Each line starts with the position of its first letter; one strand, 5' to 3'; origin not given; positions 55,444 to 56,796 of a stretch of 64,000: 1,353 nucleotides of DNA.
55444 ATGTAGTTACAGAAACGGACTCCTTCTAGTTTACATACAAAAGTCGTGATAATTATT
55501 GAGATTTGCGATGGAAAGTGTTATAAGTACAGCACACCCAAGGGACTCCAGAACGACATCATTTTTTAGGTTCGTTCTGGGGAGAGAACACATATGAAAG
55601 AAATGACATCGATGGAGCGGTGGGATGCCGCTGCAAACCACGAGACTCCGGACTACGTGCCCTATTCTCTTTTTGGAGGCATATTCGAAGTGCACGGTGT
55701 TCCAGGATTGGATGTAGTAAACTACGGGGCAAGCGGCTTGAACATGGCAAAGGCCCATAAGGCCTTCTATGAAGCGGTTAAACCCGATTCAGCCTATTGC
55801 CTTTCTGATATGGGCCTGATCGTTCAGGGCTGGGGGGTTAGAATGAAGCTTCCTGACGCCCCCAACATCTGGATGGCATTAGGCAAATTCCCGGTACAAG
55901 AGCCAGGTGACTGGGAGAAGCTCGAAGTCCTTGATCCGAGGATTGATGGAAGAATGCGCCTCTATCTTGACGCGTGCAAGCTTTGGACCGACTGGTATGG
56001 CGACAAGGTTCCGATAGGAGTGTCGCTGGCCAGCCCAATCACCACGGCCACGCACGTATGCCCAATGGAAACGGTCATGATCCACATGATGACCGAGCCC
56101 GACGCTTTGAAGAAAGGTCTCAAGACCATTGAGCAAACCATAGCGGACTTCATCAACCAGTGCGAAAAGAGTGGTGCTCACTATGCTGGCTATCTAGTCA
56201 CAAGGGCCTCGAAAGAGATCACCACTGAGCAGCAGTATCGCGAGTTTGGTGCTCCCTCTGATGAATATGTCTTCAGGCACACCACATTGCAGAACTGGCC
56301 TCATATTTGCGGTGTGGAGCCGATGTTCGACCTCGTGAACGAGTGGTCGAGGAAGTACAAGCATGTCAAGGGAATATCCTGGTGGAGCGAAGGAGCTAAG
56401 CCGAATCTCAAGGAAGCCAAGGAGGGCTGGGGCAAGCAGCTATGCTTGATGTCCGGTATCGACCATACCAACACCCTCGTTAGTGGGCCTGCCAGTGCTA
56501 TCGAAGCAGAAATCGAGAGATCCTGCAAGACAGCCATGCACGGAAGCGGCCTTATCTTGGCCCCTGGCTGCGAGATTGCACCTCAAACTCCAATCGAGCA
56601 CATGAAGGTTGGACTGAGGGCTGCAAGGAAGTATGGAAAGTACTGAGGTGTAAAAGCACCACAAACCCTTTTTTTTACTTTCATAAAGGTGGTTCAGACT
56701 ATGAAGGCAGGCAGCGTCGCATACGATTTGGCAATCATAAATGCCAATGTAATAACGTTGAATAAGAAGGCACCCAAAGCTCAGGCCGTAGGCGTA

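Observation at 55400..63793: Uncharacterised corrinoid methyl-transfer cluster combined with an amide channel, an amidohydrolase and an omega-aminotransferase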

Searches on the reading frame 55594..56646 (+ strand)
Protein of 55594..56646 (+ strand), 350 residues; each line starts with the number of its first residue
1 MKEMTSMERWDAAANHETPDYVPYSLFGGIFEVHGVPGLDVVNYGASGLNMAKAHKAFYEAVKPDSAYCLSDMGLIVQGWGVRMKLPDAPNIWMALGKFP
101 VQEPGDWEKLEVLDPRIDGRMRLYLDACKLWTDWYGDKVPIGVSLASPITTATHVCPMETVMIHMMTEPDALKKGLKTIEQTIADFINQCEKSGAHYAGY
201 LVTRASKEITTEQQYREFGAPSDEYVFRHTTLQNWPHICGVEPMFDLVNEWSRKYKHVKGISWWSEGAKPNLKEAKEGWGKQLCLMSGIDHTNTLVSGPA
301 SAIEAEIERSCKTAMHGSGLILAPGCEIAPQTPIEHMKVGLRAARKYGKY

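Call 4: search_protein_families(library=pfam, proteins=[window:55594-56646:+])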
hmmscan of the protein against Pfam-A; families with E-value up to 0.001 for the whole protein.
window:55594-56646:+ (350 aa): 1 family
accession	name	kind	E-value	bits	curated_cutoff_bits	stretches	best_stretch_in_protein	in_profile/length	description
PF01208.23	URO-D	-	5.9e-36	124.6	23.9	1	6-347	2-346/346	Uroporphyrinogen decarboxylase (URO-D)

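Call 5: search_protein_families(library=ncbifam, proteins=[window:55594-56646:+])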
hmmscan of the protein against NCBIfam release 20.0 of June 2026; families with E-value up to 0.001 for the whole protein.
window:55594-56646:+ (350 aa): 5 families
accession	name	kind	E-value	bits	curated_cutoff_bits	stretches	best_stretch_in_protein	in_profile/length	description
NF004889.0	PRK06252.1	subfamily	6.3e-27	94.5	244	1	49-347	51-336/340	methylcobalamin:coenzyme M methyltransferase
NF040654.1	MtaA_Meth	equivalog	2.3e-24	86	400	1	99-347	97-335/337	methylcobamide:CoM methyltransferase MtaA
TIGR01463.1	mtaA_cmuA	subfamily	5.6e-23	81.7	235.4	1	3-346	2-337/340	MtaA/CmuA family methyltransferase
NF041608.1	methylcob_mtaseMtbA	equivalog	1.2e-11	44.3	600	1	101-347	102-337/339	methylcobamide:CoM methyltransferase MtbA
TIGR01464.1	hemE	equivalog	1.3e-07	30.9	302.95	1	61-339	59-331/338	uroporphyrinogen decarboxylase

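Call 7: find_encoding_contigs(protein=window:55594-56646:+, flank=10000, max_places=6)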
Protein window:55594-56646:+ (350 aa): 2 contigs read that carry it; 2 places shown.
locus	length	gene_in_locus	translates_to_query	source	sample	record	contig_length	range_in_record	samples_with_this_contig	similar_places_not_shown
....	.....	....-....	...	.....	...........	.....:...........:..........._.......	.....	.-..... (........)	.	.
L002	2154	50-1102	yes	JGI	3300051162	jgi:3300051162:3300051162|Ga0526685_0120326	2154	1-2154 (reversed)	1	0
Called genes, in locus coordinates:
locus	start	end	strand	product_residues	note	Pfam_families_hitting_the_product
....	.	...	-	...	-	?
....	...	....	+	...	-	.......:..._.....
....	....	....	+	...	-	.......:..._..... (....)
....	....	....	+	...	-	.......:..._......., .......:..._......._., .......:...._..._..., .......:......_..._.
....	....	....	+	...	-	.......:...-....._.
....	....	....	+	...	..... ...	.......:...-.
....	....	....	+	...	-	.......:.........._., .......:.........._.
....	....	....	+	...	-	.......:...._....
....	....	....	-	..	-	-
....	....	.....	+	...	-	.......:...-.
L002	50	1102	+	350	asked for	PF01208:URO-D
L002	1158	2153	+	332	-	?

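Call 10: find_homologous_proteins(query=window:55594-56646:+, max_evalue=1e-10)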
Query window:55594-56646:+ (350 aa): 45 proteins with E <= 1e-10 among 1727 candidates.
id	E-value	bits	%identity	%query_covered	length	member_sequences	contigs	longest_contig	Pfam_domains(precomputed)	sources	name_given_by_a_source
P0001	1.1e-238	809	97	100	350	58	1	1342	PF01208.24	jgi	jgi:uroporphyrinogen-III decarboxylase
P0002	1.3e-202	691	82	98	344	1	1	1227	PF01208.24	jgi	-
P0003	2.1e-196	670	79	100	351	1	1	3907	PF01208.24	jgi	-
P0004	5.5e-193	659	78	100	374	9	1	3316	PF01208.24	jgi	jgi:MtaA/CmuA family methyltransferase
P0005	8.6e-179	612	74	98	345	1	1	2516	PF01208.24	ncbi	-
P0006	1.6e-176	605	73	100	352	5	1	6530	PF01208.24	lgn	-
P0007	3.5e-171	587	72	99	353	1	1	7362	PF01208.24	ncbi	-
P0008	1.1e-167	576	74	95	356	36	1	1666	PF01208.24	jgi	jgi:uroporphyrinogen-III decarboxylase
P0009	7.1e-167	573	70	100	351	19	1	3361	PF01208.24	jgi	jgi:uroporphyrinogen decarboxylase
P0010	1.1e-166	572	69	100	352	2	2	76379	PF01208.24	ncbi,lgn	ncbi:MAG: uroporphyrinogen decarboxylase family protein [Methanomassiliicoccales archaeon]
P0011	3.0e-166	571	71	99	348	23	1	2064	PF01208.24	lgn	-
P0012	2.2e-164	565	69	100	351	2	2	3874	PF01208.24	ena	-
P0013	4.0e-164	564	68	99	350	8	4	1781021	PF01208.24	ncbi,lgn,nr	ncbi:MAG: hypothetical protein H5T41_02940 [Methanomassiliicoccales archaeon]|nr:hypothetical protei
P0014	4.3e-164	564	69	100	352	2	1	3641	PF01208.24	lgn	-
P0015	7.6e-162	557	70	99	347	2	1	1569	PF01208.24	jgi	jgi:MtaA/CmuA family methyltransferase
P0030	1.2e-106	375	48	100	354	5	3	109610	PF01208.24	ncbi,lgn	-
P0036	2.8e-71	259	41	99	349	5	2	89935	PF01208.24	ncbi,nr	ncbi:MAG: hypothetical protein GKC03_05190 [Methanomassiliicoccales archaeon]|nr:hypothetical protei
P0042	2.0e-43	167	32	100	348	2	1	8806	PF01208.24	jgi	-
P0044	2.7e-35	140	28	96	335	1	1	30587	PF01208.24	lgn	-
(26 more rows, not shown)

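Call 12: find_related_loci(query=A1, collection=genome_contigs, flank=10000)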
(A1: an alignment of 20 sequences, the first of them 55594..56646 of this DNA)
Query A1 (350 aa) in genome_contigs; peptide patterns used: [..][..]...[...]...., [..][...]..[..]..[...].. (x = any residue, [..] = any of these).
51 stretches matched a pattern; 33 encode a relative of the query (tblastn E <= 1e-3); 32 distinct loci.
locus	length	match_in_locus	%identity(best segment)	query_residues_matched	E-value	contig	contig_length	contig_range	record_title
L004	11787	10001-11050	74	2-350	2e-180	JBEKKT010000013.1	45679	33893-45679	MAG: Methanomassiliicoccales archaeon isolate SPRUCE 353 SPRUCE_353_13, whole genome shotgun sequence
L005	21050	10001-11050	73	2-350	3e-177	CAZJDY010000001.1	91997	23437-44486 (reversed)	MAG TPA_asm: uncultured Methanomassiliicoccaceae archaeon isolate binchicken_co167_198 genome assembly, contig: k141_231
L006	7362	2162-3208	72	3-350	7e-174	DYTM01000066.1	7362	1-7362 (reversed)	MAG TPA_asm: Methanomassiliicoccus sp. isolate DR5_59_6 Afr_mines_DR5_1955_length_7362_cov_2_192966, whole genome shotgu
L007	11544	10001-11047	72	2-350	7e-173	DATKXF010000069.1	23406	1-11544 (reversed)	MAG TPA_asm: Methanomassiliicoccales archaeon isolate SMAG_U14184 k141_4595432, whole genome shotgun sequence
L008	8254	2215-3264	74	2-350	8e-172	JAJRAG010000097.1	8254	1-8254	MAG: Methanomassiliicoccales archaeon isolate OWC_0006 OWC_0006_k121_4395947, whole genome shotgun sequence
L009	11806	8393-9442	73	2-350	1e-170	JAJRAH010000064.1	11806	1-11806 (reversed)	MAG: Methanomassiliicoccales archaeon isolate OWC_0007 OWC_0007_k121_5325685, whole genome shotgun sequence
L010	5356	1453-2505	69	1-350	1e-171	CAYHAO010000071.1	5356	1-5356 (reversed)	MAG TPA_asm: uncultured Methanomassiliicoccaceae archaeon isolate ERP119294_co1_233 genome assembly, contig: NODE_24341_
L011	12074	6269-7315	68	3-350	2e-168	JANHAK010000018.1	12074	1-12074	MAG: Methanomassiliicoccales archaeon isolate LCB019-061 scaffold_7085_c1, whole genome shotgun sequence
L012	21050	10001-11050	68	2-350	2e-167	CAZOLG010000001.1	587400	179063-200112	MAG TPA_asm: uncultured Methanomassiliicoccales archaeon isolate SRP141376_co1_297 genome assembly, contig: NODE_3_lengt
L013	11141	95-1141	67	2-350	2e-165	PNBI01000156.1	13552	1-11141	MAG: Methanomassiliicoccaceae archaeon isolate fen_33 73.20110800_E3D.115_contig_49847, whole genome shotgun sequence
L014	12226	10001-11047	66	2-350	4e-164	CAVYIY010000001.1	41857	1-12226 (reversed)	MAG: Methanomassiliicoccaceae archaeon isolate MFD01299.bin.2.50 genome assembly, contig: contig_103311, whole genome sh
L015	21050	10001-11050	69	2-350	3e-169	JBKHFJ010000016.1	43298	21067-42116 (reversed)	MAG: Methanomassiliicoccales archaeon isolate D1M05_42 NODE_313_length_43298_cov_8.072405, whole genome shotgun sequence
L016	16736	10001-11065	61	1-350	1e-148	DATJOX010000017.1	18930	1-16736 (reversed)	MAG TPA_asm: Methanomassiliicoccales archaeon isolate SMAG_U14898 k141_2042753, whole genome shotgun sequence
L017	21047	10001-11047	60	2-350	1e-148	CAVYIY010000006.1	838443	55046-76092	MAG: Methanomassiliicoccaceae archaeon isolate MFD01299.bin.2.50 genome assembly, contig: contig_1889, whole genome shot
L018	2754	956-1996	61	3-350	4e-154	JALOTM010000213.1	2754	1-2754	MAG: Methanomassiliicoccales archaeon isolate Prado233 scaffold_133206, whole genome shotgun sequence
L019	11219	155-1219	62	1-350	1e-145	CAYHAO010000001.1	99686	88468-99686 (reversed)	MAG TPA_asm: uncultured Methanomassiliicoccaceae archaeon isolate ERP119294_co1_233 genome assembly, contig: NODE_208_le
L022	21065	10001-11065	59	1-350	1e-135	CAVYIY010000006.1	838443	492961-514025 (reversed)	MAG: Methanomassiliicoccaceae archaeon isolate MFD01299.bin.2.50 genome assembly, contig: contig_1889, whole genome shot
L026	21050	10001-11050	73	2-350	2e-180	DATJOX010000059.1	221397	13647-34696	MAG TPA_asm: Methanomassiliicoccales archaeon isolate SMAG_U14898 k141_3217749, whole genome shotgun sequence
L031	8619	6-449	43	203-350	1e-35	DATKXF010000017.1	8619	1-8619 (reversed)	MAG TPA_asm: Methanomassiliicoccales archaeon isolate SMAG_U14184 k141_4495998, whole genome shotgun sequence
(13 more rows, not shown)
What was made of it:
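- The habitats are lignin-rich peat and soil (call 12).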

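Call 17: search_solved_structures(query=window:55594-56646:+, max_evalue=0.01)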
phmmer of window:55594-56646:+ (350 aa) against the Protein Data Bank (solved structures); distinct sequences matched with E-value up to 0.01: 1.
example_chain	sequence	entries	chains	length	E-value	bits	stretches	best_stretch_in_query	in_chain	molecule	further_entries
4ay7_A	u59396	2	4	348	1.4e-14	57.1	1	67-345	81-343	METHYLCOBALAMIN: COENZYME M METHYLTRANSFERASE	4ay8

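Call 24: search_protein_families(library=pfam, proteins=[L005:18243-20105:-, L005:16373-18139:-, L019:4447-5673:-, L019:7102-8136:-, L019:8213-9616:-, L005:4590-5162:+, L005:20123-20584:-, L005:3577-4014:+])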
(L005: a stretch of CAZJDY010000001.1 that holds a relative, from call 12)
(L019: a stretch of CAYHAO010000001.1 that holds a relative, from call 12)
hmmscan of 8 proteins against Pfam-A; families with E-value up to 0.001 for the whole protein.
L005:18243-20105:- (620 aa): 4 families
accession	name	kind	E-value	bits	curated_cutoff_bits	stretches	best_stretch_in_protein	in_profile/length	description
PF14574.11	RACo_C_ter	-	5.8e-92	307.9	27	1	356-613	2-260/261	C-terminal domain of RACo the ASKHA domain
PF17651.6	Raco_middle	-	2.8e-54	183.6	26.8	1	191-350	1-160/163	RACo middle region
PF17650.6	RACo_linker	-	1.2e-09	38.2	26.2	1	108-168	5-62/86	RACo linker region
PF00111.32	Fer2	-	5.8e-09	36.2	21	1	10-83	7-77/77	2Fe-2S iron-sulfur cluster binding domain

L005:16373-18139:- (588 aa): 2 families
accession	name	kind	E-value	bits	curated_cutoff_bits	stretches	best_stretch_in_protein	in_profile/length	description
PF01314.23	AFOR_C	-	2.9e-124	415.6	27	1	222-587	4-378/385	Aldehyde ferredoxin oxidoreductase, domains 2 & 3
PF02730.20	AFOR_N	-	5.8e-74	248.6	29.8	1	6-205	1-198/199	Aldehyde ferredoxin oxidoreductase, N-terminal domain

L019:4447-5673:- (408 aa): 1 family
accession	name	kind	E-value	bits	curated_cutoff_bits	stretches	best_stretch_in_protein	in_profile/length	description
PF00999.27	Na_H_Exchanger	-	8.7e-54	183.2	26.2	1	15-387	2-374/375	Sodium/hydrogen exchanger, transmembrane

L019:7102-8136:- (344 aa): 1 family
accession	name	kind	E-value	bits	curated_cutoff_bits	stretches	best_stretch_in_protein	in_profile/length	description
PF01208.23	URO-D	-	1.6e-59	202.1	23.9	1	3-336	2-344/346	Uroporphyrinogen decarboxylase (URO-D)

L019:8213-9616:- (467 aa): 2 families
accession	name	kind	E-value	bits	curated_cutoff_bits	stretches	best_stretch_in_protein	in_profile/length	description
PF13520.12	AA_permease_2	-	2.5e-46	158.9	27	1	24-429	1-413/427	Amino acid permease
PF00324.27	AA_permease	-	3e-26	92.6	24.6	1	32-428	5-425/470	Amino acid permease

L005:4590-5162:+ (190 aa): 8 families
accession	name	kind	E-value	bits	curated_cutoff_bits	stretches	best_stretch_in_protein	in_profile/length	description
PF01037.27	AsnC_trans_reg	-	2.1e-15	56.8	25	1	114-180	4-68/73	Lrp/AsnC ligand binding domain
PF13404.12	HTH_AsnC-type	-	1.2e-11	44.7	27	1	45-86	1-42/42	AsnC-type helix-turn-helix domain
PF13412.12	HTH_24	-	2.4e-11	43.5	21.9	1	46-92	2-48/48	Winged helix-turn-helix DNA-binding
PF12840.13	HTH_20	-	8.9e-08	32.4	27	1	50-92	7-49/51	Helix-turn-helix domain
PF22451.2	NirdL-like_HTH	-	0.00021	21.3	27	1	65-92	20-47/47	Siroheme decarboxylase NirDL-like HTH domain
PF25787.1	HTH_SB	-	0.00026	21.2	43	1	60-89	21-50/53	Sleeping Beauty transposase HTH domain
PF13545.12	HTH_Crp_2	-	0.00045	20.6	27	0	57-103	18-67/70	Crp-like helix-turn-helix domain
PF12802.13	MarR_2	-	0.00061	20.3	27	0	49-92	7-51/61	MarR family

L005:20123-20584:- (153 aa): 5 families
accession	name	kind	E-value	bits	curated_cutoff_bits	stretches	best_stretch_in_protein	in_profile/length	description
PF13404.12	HTH_AsnC-type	-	1.1e-07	32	27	1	6-47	1-42/42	AsnC-type helix-turn-helix domain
PF13412.12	HTH_24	-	8.7e-07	28.9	21.9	1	6-51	1-46/48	Winged helix-turn-helix DNA-binding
PF08281.18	Sigma70_r4_2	-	9.1e-05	22.5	25.7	1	22-48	26-52/54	Sigma-70, region 4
PF08279.18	HTH_11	-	0.00057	20.2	25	0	12-49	4-42/55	HTH domain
PF01037.27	AsnC_trans_reg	-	0.00065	20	25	0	82-140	9-68/73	Lrp/AsnC ligand binding domain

L005:3577-4014:+ (145 aa): 1 family
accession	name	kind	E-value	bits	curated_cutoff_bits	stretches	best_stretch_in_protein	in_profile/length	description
PF02566.24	OsmC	-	1.1e-13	51.8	27.5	1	39-137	1-100/100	OsmC-like protein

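Call 28: find_encoding_contigs(protein=P0030, flank=10000, max_places=3)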
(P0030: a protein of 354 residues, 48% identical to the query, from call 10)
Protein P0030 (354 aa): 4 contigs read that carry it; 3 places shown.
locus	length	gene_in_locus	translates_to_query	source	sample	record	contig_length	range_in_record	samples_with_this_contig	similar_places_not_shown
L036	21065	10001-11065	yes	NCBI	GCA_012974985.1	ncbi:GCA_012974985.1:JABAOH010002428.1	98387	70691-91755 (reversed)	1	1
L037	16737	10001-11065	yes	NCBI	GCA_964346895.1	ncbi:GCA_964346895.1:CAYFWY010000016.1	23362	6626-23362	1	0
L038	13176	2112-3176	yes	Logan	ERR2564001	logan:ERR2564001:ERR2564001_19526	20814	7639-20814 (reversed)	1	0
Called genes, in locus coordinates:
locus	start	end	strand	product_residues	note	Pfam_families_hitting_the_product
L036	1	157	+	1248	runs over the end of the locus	PF00890:FAD_binding_2 (weak), PF01266:DAO (weak), PF12831:FAD_oxidored, PF14691:Fer4_20, PF07992:Pyr_redox_2, PF13450:NAD_binding_8, PF13738:Pyr_redox_3, PF02662:FlpD, +18 more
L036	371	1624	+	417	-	PF02812:ELFV_dehydrog_N, PF00208:ELFV_dehydrog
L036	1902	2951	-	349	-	PF13379:NMT1_2, PF09084:NMT1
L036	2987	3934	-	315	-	PF00528:BPD_transp_1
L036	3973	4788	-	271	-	PF00005:ABC_tran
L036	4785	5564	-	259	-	PF00005:ABC_tran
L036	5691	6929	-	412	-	PF02687:FtsX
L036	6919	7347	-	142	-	PF14387:DUF4418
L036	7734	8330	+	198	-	-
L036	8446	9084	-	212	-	PF24517:CBM96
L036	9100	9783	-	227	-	PF00005:ABC_tran, PF02463:SMC_N (faint), PF13304:AAA_21 (faint)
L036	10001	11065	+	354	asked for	PF01208:URO-D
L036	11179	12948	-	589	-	PF02730:AFOR_N, PF01314:AFOR_C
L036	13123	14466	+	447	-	PF00202:Aminotran_3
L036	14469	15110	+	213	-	PF02607:B12-binding_2, PF02310:B12-binding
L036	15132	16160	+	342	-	PF01208:URO-D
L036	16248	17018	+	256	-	PF00005:ABC_tran, PF00004:AAA (faint), PF13304:AAA_21 (faint)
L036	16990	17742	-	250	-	PF00528:BPD_transp_1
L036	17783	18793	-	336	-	PF13379:NMT1_2, PF09084:NMT1, PF12974:Phosphonate-bd (weak)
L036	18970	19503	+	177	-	PF01909:NTP_transf_2, PF18765:Polbeta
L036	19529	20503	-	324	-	PF00535:Glycos_transf_2, PF10111:Glyco_tranf_2_2, PF13641:Glyco_tranf_2_3, PF13506:Glyco_transf_21 (weak), PF13632:Glyco_trans_2_3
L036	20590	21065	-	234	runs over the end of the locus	PF13549:ATP-grasp_5, PF08442:ATP-grasp_2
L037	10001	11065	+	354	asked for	PF01208:URO-D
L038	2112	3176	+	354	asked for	PF01208:URO-D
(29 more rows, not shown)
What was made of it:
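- The core is present in Bathyarchaeia (calls 12, 28).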

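Call 29: find_encoding_contigs(protein=P0036, flank=10000, max_places=3)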
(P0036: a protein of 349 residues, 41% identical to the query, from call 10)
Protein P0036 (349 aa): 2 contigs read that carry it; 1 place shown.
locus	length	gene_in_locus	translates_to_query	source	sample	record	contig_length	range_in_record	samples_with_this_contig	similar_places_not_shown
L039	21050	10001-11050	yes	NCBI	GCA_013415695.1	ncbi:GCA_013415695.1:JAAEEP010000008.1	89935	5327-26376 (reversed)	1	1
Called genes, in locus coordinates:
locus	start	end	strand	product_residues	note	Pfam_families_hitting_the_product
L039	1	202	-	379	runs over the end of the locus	PF12838:Fer4_7 (weak), PF04422:FrhB_FdhB_N (weak), PF04432:FrhB_FdhB_C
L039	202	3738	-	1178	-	PF00890:FAD_binding_2 (weak), PF01266:DAO, PF07992:Pyr_redox_2, PF12831:FAD_oxidored, PF13450:NAD_binding_8, PF12838:Fer4_7, PF13187:Fer4_9, PF02662:FlpD, +24 more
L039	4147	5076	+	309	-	PF01144:CoA_trans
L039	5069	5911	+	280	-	PF01144:CoA_trans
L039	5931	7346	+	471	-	PF02629:CoA_binding, PF13380:CoA_binding_2, PF13607:Succ_CoA_lig, PF19045:Ligase_CoA_2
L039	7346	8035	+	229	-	PF13549:ATP-grasp_5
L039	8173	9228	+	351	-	PF01208:URO-D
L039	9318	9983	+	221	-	PF02607:B12-binding_2 (weak), PF02310:B12-binding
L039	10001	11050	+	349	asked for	PF01208:URO-D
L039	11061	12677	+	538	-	PF07969:Amidohydro_3, PF01979:Amidohydro_1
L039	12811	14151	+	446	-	PF00202:Aminotran_3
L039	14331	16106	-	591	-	PF02730:AFOR_N, PF01314:AFOR_C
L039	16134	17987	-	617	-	PF00111:Fer2 (weak), PF17650:RACo_linker (weak), PF17651:Raco_middle, PF14574:RACo_C_ter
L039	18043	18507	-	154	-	PF08281:Sigma70_r4_2 (faint), PF13404:HTH_AsnC-type, PF13412:HTH_24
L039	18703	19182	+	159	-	PF12675:DUF3795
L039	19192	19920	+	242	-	PF00106:adh_short, PF01370:Epimerase (faint), PF08659:KR (faint), PF13561:adh_short_C2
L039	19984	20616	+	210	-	PF01596:Methyltransf_3, PF13578:Methyltransf_24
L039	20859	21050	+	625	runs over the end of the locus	PF02931:Neur_chan_LBD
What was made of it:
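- AsnC/Lrp-type regulators lie nearby (calls 24, 29).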
